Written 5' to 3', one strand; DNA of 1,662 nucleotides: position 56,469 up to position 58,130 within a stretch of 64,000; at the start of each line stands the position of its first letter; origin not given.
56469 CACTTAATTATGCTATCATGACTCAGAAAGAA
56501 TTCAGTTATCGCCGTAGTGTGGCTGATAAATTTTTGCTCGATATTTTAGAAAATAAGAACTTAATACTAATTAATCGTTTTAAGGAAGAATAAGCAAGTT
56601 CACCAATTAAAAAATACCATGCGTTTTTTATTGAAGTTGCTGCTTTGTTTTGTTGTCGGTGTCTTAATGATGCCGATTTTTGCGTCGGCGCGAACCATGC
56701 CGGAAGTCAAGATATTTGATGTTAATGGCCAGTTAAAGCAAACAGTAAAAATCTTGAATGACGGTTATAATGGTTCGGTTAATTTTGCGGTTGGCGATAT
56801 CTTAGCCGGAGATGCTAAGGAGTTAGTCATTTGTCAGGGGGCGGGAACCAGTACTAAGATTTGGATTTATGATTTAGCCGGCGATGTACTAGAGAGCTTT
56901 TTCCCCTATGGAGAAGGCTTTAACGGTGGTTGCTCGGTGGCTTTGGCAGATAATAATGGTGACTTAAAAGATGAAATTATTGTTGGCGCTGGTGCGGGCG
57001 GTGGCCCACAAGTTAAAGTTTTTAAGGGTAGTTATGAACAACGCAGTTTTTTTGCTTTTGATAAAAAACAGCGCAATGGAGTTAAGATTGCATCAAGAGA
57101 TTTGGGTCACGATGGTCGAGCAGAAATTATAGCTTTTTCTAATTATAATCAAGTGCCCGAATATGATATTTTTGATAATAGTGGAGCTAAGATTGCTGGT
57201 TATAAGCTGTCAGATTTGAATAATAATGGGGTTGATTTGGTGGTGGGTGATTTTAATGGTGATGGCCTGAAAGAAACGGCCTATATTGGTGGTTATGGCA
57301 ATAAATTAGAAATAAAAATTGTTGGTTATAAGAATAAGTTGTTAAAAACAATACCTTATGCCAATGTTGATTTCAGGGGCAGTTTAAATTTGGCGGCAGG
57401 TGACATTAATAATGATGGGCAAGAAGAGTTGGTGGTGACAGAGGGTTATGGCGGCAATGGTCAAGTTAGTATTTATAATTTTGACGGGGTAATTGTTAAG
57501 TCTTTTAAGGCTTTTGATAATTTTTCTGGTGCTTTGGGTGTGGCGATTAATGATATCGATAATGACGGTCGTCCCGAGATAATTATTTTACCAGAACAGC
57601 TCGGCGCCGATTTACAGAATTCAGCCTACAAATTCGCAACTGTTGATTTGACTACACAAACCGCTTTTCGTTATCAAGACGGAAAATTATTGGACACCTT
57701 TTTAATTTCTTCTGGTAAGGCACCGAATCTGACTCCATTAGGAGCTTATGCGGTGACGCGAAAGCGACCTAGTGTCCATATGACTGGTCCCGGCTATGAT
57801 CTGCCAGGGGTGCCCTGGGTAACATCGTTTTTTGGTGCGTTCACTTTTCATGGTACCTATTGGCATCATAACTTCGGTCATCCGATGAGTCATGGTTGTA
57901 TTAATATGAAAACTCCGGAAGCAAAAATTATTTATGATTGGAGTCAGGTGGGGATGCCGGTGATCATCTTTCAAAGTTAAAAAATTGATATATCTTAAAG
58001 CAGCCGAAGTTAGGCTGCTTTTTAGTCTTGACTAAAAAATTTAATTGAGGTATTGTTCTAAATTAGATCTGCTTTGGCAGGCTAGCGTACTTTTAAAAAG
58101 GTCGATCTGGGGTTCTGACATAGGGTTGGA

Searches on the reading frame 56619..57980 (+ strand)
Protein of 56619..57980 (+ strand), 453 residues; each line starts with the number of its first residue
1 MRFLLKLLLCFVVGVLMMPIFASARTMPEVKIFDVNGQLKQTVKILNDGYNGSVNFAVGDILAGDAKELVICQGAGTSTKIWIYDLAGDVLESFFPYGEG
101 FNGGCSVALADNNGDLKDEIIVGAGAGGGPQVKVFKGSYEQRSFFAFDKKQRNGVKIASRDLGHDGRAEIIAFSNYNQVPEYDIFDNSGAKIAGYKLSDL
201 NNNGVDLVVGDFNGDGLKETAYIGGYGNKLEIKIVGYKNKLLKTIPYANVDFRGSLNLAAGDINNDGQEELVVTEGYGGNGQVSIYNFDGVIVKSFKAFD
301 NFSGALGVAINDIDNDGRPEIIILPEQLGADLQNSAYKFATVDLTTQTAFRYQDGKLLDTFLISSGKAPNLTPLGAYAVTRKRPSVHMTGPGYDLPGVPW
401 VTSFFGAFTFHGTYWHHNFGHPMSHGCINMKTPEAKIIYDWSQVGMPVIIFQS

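Call 47: search_protein_families(library=pfam, proteins=[window:56619-57980:+], max_evalue=0.001)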
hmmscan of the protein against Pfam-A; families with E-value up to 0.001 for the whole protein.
window:56619-57980:+ (453 aa): 4 families
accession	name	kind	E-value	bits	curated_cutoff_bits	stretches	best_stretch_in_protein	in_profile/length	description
PF03734.19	YkuD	-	7.1e-20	72.5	23.4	1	339-450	3-146/146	L,D-transpeptidase catalytic domain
PF13517.12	FG-GAP_3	-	9.5e-14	52.2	26.9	1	262-322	1-60/61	FG-GAP-like repeat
PF01839.29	FG-GAP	-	1.4e-12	47.6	22.1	1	258-286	5-37/37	FG-GAP repeat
PF16743.10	PliI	-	2.2e-05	24.6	27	0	258-282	62-86/123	Periplasmic lysozyme inhibitor of I-type lysozyme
